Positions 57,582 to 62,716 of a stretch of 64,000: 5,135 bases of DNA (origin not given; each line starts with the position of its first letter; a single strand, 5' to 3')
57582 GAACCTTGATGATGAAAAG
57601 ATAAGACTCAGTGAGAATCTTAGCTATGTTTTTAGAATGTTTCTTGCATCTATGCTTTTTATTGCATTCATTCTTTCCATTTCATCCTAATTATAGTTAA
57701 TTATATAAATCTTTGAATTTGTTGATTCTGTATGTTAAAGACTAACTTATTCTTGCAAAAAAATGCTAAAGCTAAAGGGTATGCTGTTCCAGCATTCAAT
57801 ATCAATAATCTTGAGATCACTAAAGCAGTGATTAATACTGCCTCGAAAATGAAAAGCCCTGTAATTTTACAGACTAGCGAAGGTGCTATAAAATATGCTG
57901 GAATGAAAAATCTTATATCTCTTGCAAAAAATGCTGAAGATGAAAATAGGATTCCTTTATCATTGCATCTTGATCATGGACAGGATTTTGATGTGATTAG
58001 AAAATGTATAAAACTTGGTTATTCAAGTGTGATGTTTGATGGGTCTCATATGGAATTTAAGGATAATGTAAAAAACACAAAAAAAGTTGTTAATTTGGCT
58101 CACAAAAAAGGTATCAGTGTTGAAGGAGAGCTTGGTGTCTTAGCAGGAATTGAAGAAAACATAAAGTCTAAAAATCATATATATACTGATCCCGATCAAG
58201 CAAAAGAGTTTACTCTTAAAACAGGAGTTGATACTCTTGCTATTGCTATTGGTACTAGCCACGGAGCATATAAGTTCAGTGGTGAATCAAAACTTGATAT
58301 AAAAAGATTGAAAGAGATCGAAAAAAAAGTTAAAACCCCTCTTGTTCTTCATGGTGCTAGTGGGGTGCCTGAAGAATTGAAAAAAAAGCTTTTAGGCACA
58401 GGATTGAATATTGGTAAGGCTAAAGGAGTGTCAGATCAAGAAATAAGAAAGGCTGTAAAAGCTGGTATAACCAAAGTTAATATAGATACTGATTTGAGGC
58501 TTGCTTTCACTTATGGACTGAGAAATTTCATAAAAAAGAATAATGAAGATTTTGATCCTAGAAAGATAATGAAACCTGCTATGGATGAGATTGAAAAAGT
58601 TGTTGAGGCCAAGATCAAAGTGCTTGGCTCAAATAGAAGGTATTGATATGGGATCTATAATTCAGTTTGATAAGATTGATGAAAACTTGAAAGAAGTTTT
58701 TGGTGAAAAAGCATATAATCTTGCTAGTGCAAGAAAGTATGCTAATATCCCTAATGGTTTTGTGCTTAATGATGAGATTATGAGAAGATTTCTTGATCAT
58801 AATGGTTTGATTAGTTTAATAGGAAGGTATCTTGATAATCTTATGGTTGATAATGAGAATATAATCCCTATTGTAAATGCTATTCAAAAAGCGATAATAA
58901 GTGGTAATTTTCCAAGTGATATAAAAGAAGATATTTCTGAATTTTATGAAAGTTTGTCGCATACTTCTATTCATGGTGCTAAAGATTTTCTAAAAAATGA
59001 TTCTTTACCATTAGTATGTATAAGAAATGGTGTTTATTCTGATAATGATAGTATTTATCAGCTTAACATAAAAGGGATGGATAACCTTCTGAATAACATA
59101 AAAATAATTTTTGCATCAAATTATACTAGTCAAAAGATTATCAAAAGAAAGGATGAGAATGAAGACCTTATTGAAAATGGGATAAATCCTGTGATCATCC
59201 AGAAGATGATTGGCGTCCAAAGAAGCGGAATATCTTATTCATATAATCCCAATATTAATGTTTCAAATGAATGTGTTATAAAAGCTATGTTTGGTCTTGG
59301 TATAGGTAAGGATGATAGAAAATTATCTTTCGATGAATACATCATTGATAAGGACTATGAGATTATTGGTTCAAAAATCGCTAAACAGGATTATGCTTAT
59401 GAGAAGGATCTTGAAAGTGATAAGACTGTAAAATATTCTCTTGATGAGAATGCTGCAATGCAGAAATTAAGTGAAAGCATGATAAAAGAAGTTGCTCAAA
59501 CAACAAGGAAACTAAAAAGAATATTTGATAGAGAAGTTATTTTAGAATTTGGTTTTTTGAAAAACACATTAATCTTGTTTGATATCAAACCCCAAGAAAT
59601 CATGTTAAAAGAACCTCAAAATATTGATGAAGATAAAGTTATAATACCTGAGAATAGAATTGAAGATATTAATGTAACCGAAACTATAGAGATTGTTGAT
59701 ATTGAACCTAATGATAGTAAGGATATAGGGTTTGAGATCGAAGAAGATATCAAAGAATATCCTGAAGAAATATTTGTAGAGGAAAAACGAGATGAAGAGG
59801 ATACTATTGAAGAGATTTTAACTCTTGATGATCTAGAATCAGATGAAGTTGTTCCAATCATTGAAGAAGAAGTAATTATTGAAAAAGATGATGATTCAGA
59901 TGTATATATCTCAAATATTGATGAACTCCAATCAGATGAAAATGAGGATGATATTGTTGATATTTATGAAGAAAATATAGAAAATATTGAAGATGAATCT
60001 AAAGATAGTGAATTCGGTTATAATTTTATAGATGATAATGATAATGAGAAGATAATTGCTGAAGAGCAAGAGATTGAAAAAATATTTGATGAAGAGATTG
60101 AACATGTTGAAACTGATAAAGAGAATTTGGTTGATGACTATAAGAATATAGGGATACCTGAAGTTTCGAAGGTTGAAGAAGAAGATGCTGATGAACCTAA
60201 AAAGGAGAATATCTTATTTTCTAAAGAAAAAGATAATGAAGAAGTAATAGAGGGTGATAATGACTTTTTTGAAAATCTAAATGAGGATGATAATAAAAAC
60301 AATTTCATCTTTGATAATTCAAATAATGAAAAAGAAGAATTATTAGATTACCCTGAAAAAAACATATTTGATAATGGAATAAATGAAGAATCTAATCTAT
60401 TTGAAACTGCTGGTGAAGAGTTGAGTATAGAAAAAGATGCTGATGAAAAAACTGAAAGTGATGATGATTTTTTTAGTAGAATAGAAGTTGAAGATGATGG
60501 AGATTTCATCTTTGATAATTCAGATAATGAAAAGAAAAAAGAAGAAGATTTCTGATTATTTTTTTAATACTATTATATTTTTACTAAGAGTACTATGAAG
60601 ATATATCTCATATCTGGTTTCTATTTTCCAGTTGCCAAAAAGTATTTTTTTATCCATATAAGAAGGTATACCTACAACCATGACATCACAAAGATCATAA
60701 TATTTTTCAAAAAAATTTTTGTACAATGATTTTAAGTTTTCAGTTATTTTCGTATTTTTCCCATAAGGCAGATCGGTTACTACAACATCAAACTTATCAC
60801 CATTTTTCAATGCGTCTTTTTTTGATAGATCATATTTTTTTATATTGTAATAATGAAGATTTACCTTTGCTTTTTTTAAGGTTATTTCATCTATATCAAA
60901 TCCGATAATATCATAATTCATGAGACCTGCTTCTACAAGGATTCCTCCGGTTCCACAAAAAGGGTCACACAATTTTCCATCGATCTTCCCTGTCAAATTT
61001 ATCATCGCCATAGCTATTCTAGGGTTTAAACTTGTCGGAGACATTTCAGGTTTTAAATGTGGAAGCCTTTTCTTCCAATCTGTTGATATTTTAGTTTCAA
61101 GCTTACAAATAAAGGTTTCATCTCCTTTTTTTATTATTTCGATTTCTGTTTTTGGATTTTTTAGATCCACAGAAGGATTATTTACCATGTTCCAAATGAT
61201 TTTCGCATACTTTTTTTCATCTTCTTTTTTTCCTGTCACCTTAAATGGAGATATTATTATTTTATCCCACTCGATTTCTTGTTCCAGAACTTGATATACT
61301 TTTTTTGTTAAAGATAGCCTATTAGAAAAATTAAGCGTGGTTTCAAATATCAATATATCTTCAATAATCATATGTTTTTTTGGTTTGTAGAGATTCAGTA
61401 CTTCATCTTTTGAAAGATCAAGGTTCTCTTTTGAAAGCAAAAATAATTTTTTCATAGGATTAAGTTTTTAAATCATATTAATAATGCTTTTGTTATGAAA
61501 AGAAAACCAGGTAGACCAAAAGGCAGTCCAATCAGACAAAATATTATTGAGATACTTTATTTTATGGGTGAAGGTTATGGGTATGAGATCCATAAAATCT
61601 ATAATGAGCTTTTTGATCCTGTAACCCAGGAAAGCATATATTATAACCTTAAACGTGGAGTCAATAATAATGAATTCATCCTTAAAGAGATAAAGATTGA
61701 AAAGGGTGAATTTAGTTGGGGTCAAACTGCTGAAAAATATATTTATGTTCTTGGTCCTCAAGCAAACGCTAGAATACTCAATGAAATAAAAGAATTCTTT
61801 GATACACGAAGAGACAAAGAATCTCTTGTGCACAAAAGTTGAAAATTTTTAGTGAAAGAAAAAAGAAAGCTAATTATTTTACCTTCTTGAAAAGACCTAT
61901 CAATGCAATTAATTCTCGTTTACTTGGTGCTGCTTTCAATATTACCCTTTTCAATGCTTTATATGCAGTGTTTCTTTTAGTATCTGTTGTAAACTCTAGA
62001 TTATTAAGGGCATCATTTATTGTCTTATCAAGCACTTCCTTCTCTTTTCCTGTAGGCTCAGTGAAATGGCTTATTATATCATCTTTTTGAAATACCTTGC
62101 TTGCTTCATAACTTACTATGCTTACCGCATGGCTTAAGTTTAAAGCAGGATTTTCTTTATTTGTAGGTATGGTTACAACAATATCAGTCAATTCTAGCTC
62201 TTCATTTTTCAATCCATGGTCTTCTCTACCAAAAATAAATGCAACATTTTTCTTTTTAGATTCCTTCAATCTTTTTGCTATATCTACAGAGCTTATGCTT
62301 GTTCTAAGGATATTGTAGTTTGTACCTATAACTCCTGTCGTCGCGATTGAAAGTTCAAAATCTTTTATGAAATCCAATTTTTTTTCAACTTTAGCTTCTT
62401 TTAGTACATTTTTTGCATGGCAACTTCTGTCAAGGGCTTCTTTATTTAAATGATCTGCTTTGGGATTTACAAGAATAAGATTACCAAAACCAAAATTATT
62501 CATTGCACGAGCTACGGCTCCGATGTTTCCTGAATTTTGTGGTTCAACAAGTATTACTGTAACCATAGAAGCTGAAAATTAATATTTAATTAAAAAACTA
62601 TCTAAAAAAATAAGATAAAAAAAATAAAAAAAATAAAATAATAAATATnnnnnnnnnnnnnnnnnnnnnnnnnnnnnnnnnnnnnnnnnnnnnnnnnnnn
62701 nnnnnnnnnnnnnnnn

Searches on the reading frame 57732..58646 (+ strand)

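Call 25: search_protein_families(library=pfam, proteins=[window:57732-58646:+], max_evalue=0.001)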
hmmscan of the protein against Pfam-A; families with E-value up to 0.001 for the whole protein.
window:57732-58646:+ (304 aa): 1 family
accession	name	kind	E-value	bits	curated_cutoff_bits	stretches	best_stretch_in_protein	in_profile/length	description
PF01116.26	F_bP_aldolase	-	1.5e-103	346.6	25.5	1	10-301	8-275/277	Fructose-bisphosphate aldolase class-II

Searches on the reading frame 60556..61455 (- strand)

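Call 25: search_protein_families(library=pfam, proteins=[window:60556-61455:-], max_evalue=0.001)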
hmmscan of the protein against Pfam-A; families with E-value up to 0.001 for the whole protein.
window:60556-61455:- (299 aa): 8 families
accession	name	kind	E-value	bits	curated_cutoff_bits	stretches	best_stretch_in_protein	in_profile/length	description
PF01170.24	UPF0020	-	1.4e-25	90.6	22.3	1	134-257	3-157/197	RMKL-like, methyltransferase domain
PF13847.12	Methyltransf_31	-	2.4e-08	34.2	27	1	161-229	6-82/145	Methyltransferase domain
PF01555.25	N6_N4_Mtase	-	6.3e-08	33.3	26.7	1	9-194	91-217/221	DNA methylase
PF11599.14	AviRa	-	5e-07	29.9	25.7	0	207-256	151-199/232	RRNA methyltransferase AviRa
PF02384.22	N6_Mtase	-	6.4e-06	26.1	20.4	1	149-235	36-139/311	N-6 DNA Methylase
PF09445.16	Methyltransf_15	-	0.00011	22.2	22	1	162-207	4-49/165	RNA cap guanine-N2 methyltransferase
PF03602.21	Cons_hypoth95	-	0.00027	21.1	24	1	151-246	32-138/182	Conserved hypothetical protein 95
PF05175.20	MTS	-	0.00071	19.7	23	0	153-241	26-118/170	Methyltransferase small domain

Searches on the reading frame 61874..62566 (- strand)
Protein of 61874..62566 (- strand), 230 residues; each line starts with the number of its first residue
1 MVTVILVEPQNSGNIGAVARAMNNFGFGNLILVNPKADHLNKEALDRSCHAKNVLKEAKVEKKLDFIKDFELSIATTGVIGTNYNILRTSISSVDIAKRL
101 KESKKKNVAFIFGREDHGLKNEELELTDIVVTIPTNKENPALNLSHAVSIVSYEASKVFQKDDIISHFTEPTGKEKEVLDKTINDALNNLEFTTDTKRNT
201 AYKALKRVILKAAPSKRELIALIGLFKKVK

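Call 25: search_protein_families(library=pfam, proteins=[window:61874-62566:-], max_evalue=0.001)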
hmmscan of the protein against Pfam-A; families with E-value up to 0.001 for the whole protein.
window:61874-62566:- (230 aa): 1 family
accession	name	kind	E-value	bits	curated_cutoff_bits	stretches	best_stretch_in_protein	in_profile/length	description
PF00588.24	SpoU_methylase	-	2.7e-30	105.8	29.7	1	2-153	2-142/142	SpoU rRNA Methylase family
